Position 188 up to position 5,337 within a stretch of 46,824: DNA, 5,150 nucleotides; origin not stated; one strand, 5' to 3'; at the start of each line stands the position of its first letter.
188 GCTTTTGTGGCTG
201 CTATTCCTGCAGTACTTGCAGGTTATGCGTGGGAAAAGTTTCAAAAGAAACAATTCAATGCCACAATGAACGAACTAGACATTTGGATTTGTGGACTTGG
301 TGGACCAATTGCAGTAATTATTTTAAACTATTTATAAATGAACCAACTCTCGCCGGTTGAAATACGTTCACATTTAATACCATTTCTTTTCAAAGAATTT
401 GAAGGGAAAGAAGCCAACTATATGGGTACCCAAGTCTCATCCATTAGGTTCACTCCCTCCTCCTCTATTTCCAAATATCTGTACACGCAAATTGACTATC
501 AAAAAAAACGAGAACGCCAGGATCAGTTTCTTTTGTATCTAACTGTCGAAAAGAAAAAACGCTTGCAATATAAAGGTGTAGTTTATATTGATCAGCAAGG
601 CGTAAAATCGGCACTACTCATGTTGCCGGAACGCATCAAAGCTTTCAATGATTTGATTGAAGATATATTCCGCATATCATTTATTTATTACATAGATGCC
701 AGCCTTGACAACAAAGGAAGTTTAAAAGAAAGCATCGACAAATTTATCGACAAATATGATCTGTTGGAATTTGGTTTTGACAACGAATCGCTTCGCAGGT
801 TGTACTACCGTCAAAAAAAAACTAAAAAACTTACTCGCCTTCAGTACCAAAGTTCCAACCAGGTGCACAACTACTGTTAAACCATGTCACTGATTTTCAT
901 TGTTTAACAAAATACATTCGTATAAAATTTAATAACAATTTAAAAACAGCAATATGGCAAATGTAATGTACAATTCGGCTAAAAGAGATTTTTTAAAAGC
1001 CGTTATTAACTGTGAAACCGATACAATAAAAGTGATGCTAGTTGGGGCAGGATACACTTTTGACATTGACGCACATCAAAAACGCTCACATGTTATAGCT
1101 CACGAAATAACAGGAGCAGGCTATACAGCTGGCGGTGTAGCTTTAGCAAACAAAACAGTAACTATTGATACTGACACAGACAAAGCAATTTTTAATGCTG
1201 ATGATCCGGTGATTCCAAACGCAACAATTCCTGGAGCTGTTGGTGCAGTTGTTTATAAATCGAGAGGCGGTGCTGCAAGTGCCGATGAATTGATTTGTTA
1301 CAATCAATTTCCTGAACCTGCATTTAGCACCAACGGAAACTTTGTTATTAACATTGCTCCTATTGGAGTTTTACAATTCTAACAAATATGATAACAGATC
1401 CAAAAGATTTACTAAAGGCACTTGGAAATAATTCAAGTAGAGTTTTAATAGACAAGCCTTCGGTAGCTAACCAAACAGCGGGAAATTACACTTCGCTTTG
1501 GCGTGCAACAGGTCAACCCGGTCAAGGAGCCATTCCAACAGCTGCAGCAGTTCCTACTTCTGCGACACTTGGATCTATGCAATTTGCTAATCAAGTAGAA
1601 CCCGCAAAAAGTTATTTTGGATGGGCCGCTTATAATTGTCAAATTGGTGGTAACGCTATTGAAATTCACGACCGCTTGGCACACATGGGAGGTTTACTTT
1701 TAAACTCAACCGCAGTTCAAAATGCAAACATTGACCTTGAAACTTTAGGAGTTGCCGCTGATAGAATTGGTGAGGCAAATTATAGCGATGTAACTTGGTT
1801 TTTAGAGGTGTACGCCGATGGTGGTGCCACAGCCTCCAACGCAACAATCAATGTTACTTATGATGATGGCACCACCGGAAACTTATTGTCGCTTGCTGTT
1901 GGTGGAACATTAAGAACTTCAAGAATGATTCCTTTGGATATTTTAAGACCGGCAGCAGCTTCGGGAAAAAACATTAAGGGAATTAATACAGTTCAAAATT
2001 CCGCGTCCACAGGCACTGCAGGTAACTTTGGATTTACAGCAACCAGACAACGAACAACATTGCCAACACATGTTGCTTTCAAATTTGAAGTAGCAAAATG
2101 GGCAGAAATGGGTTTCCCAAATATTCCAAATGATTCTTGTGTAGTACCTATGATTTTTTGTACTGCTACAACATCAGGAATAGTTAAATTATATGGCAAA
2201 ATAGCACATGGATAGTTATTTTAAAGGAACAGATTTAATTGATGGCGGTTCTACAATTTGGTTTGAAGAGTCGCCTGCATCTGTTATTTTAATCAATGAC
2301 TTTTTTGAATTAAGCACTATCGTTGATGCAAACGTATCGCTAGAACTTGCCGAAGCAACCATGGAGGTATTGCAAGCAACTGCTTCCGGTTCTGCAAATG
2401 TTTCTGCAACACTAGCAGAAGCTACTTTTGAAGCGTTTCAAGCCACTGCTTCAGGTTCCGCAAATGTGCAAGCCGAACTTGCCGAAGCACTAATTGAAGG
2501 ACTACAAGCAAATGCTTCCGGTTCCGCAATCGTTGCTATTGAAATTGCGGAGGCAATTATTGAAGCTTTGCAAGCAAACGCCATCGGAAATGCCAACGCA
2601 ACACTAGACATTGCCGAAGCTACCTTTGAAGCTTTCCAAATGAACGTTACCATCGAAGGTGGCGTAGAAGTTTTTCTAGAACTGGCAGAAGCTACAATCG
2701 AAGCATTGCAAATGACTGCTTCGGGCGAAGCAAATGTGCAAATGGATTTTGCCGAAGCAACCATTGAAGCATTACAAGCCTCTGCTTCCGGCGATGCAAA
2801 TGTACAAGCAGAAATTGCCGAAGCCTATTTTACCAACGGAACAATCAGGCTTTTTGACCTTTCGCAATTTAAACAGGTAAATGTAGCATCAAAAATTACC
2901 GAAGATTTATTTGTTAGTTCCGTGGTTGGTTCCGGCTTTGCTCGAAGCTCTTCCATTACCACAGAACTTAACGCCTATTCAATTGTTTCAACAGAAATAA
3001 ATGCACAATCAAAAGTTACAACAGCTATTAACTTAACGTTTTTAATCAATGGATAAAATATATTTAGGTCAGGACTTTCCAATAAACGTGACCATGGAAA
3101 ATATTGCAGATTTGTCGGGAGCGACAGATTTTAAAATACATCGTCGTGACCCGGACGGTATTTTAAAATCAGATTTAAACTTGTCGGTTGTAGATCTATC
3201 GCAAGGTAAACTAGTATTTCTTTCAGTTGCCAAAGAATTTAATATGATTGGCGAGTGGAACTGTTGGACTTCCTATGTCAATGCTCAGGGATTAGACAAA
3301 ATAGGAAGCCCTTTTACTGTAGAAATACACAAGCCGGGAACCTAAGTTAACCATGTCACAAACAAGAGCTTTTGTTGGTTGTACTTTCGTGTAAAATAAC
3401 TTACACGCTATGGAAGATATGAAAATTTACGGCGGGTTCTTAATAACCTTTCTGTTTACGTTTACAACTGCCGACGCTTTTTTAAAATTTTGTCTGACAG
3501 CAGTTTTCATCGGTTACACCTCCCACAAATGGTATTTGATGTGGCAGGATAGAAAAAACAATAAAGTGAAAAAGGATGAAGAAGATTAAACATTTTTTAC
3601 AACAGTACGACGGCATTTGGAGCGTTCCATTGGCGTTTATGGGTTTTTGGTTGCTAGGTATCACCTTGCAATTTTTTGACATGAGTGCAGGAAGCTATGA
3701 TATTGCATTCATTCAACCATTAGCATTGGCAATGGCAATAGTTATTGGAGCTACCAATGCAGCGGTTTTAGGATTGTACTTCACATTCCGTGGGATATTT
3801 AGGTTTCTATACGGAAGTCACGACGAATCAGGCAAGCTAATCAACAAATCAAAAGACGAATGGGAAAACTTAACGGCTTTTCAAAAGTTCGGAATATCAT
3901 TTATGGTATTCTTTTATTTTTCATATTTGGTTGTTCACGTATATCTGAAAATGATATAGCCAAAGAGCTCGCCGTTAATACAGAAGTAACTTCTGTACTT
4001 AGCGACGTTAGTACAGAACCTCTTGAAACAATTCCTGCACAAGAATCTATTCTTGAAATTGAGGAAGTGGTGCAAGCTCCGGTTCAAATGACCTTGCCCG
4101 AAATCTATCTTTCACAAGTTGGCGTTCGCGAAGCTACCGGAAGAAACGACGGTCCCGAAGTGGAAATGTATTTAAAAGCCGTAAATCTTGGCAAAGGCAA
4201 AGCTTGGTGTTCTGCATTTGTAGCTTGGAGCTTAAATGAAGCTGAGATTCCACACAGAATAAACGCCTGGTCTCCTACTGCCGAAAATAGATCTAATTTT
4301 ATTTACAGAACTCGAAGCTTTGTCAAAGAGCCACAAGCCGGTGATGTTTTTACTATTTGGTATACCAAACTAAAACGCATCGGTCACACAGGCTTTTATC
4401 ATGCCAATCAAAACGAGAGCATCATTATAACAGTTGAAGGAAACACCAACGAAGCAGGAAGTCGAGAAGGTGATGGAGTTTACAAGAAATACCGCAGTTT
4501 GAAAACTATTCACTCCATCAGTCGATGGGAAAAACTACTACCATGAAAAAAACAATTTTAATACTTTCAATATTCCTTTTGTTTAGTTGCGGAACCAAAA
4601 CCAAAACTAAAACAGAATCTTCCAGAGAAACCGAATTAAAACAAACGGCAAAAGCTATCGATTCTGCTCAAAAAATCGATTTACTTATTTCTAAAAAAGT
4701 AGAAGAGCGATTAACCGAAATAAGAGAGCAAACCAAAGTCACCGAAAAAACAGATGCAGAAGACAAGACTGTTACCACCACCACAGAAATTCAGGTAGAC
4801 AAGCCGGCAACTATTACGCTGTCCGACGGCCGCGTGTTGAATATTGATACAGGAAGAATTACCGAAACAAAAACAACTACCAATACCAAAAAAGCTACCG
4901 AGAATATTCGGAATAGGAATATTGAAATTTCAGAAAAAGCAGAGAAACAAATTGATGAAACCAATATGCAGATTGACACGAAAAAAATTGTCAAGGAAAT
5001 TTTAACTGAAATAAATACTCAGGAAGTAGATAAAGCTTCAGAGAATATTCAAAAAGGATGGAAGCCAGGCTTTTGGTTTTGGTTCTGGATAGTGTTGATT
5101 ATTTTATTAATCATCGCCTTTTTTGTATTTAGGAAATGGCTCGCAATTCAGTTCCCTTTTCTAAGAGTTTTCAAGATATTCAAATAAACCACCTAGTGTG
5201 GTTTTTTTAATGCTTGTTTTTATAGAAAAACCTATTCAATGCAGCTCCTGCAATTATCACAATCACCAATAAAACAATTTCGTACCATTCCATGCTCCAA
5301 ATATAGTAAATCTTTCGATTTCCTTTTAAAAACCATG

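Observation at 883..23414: Six copies of a bipartite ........-N22-nAnnyTyG element head every rightward late transcription unit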

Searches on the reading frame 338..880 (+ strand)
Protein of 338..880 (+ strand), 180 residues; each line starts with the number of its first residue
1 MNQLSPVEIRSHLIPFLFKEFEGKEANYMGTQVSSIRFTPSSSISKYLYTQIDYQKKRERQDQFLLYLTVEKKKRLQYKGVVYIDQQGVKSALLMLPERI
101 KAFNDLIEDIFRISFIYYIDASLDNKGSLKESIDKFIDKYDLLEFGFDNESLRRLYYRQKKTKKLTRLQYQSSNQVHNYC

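Call 36: search_protein_families(library=phrogs, proteins=[window:338-880:+], max_evalue=0.001)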
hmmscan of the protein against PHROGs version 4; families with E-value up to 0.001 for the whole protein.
window:338-880:+ (180 aa): 1 family
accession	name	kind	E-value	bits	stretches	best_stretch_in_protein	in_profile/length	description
phrog_21888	-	unknown function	1.7e-23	84.2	1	4-178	3-177/178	-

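Call 50: search_protein_families(library=pfam, proteins=[window:338-880:+], max_evalue=0.01)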
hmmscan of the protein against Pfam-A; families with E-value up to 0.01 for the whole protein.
window:338-880:+ (180 aa): 0 families

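Call 78: find_homologous_proteins(query=window:338-880:+, max_evalue=0.001)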
Query window:338-880:+ (180 aa): 38 proteins with E <= 0.001 among 133 candidates.
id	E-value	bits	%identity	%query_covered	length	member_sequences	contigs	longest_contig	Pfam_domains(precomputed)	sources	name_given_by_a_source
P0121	1.2e-110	385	100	100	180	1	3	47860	-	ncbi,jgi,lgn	jgi:hypothetical protein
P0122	5.5e-90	318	83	99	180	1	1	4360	-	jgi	-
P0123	1.8e-60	222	60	100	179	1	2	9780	-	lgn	-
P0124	4.6e-59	217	60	98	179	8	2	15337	-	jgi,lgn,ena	jgi:hypothetical protein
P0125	7.4e-59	216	57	100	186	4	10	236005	-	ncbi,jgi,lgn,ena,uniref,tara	ncbi:hypothetical protein [uncultured Flavobacterium sp.]|jgi:hypothetical protein|uniref:hypothetic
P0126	2.6e-57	211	58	98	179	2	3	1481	-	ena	-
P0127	5.4e-57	210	60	96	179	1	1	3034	-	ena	-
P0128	7.9e-57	210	57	97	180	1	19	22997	-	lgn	-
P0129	1.2e-56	209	56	100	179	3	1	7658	-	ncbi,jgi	jgi:hypothetical protein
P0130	5.2e-56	207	58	96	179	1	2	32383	-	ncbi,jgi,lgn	jgi:hypothetical protein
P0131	1.7e-54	202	53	99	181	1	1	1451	-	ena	-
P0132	2.2e-54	202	54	99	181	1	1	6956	-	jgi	jgi:hypothetical protein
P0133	4.8e-53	198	53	98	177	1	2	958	-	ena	-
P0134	2.3e-52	195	55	97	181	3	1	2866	-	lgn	-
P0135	2.0e-50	189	51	99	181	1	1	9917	-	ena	-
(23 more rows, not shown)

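Call 81: find_encoding_contigs(protein=P0121, flank=10000, max_places=4)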
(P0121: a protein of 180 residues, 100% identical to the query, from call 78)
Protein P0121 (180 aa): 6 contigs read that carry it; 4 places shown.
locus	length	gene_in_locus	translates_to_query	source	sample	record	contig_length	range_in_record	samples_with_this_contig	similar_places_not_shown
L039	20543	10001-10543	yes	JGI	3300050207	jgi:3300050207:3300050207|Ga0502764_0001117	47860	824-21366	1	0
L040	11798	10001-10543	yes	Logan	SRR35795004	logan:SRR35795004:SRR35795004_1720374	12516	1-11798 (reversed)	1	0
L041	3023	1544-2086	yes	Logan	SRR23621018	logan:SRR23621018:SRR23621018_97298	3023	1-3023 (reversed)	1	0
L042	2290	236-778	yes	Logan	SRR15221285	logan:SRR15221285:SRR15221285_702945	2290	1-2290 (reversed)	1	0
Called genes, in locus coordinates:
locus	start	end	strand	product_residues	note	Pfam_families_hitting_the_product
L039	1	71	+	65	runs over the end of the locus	-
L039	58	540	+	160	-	-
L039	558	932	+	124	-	PF13173:AAA_14 (weak)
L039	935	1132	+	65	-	-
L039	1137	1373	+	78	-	-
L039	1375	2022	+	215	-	-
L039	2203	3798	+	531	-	PF00145:DNA_methylase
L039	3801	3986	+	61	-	-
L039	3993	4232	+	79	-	-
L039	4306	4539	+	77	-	-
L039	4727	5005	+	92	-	PF11325:DUF3127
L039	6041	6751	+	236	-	-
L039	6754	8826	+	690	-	-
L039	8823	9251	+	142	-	-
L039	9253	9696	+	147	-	-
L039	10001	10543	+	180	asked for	-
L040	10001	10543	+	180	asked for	-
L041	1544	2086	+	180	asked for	-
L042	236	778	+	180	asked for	-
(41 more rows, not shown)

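Call 87: predict_structure(alignment_id=A9)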
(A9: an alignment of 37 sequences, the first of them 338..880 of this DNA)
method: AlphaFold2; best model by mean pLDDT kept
length: 180 residues; sequences in the alignment: 37
mean_pLDDT: 83.3   pTM: 0.79
mean pLDDT of the five models: 83.3, 82.7, 81.1, 80.7, 79.0
residues with pLDDT >= 90: 77; 70-90: 77; 50-70: 20; < 50: 6
segments of 3 or more residues with pLDDT < 50: 175-180
pLDDT, mean of each block of 10 residues (from residue 1): 87 91 78 84 85 66 85 85 85 92 91 93 94 96 90 89 62 48
secondary structure, 60 per line:
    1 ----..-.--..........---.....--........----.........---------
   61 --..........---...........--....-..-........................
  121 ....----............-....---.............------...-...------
elements in order: H11-20 E24-28 E31-38 H43-51 E63-72 E76-86 E89-92 H97-124 H129-140 H142-145 H149-161

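Call 93: fold_search(model_id=the predicted structure, library=pdb)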
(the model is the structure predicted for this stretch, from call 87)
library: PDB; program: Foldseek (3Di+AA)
matches with E <= 10: 544; with E <= 0.001: 0
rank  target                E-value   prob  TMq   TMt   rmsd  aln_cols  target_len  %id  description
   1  3tgo_D                6.5e-02  0.16  0.15  0.15  13.1       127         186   11  Crystal structure of the E. coli BamCD complex (released 2011-09-28)
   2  6lys_C                7.3e-02  0.44  0.21  0.24   7.2       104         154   10  Structure of the BAM complex (released 2021-01-13)
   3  6v05_C                7.8e-02  0.35  0.23  0.23   8.5       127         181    9  Cryo-EM structure of a substrate-engaged Bam complex (released 2020-06-10)
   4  3tgo_C                9.9e-02  0.14  0.15  0.15  13.6       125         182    7  Crystal structure of the E. coli BamCD complex (released 2011-09-28)
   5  2yh6_D                1.7e-01  0.25  0.22  0.30   7.7       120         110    8  Structure of the N-terminal domain of BamC from E. coli (released 2011-05-25)
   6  2yh6_A                1.9e-01  0.25  0.23  0.32   8.0       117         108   10  Structure of the N-terminal domain of BamC from E. coli (released 2011-05-25)
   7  8in8_B                2.1e-01  0.23  0.22  0.17  11.5       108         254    8  Cryo-EM structure of the target ssDNA-bound SIR2-APAZ/Ago-gRNA quaternary complex (released 2023-07-05)
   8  2yh6_B                2.6e-01  0.28  0.23  0.32   6.7       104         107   12  Structure of the N-terminal domain of BamC from E. coli (released 2011-05-25)
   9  8qpv_C                2.6e-01  0.13  0.15  0.15  13.3       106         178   11  Handover Complex: BAM bound OmpX and extended SurA (released 2024-09-25)
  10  9jz0_B                3.1e-01  0.11  0.17  0.09  16.9       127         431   12  portal-tail complex of DNA-ejected T7 (released 2024-12-11)
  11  1izn_A                3.2e-01  0.20  0.20  0.15  15.6       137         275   10  Crystal Structure of Actin Filament Capping Protein CapZ (released 2003-04-08)
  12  5ljo_C                3.2e-01  0.15  0.20  0.21   7.1       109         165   11  E. coli BAM complex (BamABCDE) by cryoEM (released 2016-10-12)
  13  9hg7_C                3.6e-01  0.20  0.24  0.24   7.1       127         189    9  BAM-SurA complex in the swing-out state (released 2025-04-16)
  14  2yh6_C                3.6e-01  0.16  0.22  0.29   7.3       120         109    9  Structure of the N-terminal domain of BamC from E. coli (released 2011-05-25)
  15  2laf_MODEL_1_A        3.9e-01  0.16  0.22  0.30   7.8       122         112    8  NMR solution structure of the N-terminal domain of the E. coli lipoprotein BamC (released 2011-06-01)
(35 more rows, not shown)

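Call 126: search_protein_families(library=ncbifam, proteins=[window:338-880:+], max_evalue=0.1)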
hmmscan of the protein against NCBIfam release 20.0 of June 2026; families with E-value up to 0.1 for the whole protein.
window:338-880:+ (180 aa): 0 families

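Call 127: search_solved_structures(query=A9, max_evalue=10)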
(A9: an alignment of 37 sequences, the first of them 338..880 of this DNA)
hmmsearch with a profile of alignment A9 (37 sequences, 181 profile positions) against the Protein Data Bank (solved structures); distinct sequences matched with E-value up to 10: 2.
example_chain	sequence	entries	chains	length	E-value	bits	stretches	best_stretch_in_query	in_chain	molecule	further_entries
2m0q_A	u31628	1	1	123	0.24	14.6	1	99-135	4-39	Potassium voltage-gated channel subfamily E member 2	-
6rxt_US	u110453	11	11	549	1.3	12.1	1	21-86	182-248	Noc4 | CCAAT-binding factor domain-containing protein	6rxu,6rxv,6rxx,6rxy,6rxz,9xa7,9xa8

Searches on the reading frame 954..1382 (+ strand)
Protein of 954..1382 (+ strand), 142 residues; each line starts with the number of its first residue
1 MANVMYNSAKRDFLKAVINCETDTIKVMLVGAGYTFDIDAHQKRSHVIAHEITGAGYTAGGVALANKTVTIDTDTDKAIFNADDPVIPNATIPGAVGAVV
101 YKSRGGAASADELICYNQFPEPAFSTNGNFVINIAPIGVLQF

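Call 36: search_protein_families(library=phrogs, proteins=[window:954-1382:+], max_evalue=0.001)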
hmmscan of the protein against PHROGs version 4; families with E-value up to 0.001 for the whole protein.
window:954-1382:+ (142 aa): 1 family
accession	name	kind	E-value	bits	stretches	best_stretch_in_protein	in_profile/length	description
phrog_644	-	unknown function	1.7e-32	113.6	1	1-139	4-139/174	-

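Call 50: search_protein_families(library=pfam, proteins=[window:954-1382:+], max_evalue=0.01)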
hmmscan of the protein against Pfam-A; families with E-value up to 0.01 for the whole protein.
window:954-1382:+ (142 aa): 0 families

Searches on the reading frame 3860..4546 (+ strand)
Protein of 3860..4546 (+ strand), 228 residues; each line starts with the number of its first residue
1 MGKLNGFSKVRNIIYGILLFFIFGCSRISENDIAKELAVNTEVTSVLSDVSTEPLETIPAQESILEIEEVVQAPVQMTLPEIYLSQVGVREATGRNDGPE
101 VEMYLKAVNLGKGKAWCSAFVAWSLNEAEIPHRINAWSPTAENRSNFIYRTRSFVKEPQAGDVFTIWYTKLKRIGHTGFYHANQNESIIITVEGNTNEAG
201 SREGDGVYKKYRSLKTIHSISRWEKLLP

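Call 37: search_protein_families(library=phrogs, proteins=[window:3860-4546:+], max_evalue=0.001)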
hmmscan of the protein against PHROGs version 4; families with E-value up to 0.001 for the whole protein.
window:3860-4546:+ (228 aa): 5 families
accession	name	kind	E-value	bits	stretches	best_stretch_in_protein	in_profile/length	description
phrog_9589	-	lysis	2.8e-13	51.4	1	111-213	46-143/281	endolysin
phrog_1259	-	tail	7.2e-10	38.2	1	60-199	973-1112/1179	baseplate hub subunit and tail lysozyme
phrog_21357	-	lysis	5.8e-09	36.7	1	82-222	10-157/225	endolysin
phrog_21825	-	lysis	1.6e-08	35.3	1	112-222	45-162/289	endolysin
phrog_8577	-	lysis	3.3e-06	27.4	1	156-198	72-115/453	endolysin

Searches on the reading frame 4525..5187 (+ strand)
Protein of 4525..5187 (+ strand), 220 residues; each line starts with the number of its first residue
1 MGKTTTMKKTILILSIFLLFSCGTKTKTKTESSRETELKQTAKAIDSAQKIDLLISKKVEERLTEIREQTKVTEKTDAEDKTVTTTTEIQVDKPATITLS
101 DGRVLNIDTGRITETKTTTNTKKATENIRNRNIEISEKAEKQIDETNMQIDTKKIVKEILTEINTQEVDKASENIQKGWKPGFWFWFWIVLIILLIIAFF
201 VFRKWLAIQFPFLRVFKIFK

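Call 37: search_protein_families(library=phrogs, proteins=[window:4525-5187:+], max_evalue=0.001)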
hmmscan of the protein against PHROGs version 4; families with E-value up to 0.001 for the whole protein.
window:4525-5187:+ (220 aa): 0 families

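Call 118: search_protein_families(library=pfam, proteins=[window:4525-5187:+], max_evalue=0.05)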
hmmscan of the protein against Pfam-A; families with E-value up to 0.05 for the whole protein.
window:4525-5187:+ (220 aa): 0 families

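Call 119: search_protein_families(library=phrogs, proteins=[window:4525-5187:+], max_evalue=0.01)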
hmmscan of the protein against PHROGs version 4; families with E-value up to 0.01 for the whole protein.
window:4525-5187:+ (220 aa): 2 families
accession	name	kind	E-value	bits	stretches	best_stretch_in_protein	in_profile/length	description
phrog_1759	-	unknown function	0.0012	20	1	7-127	1-122/144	-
phrog_1152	-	lysis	0.0075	17.2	1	6-88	8-93/127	Rz-like spanin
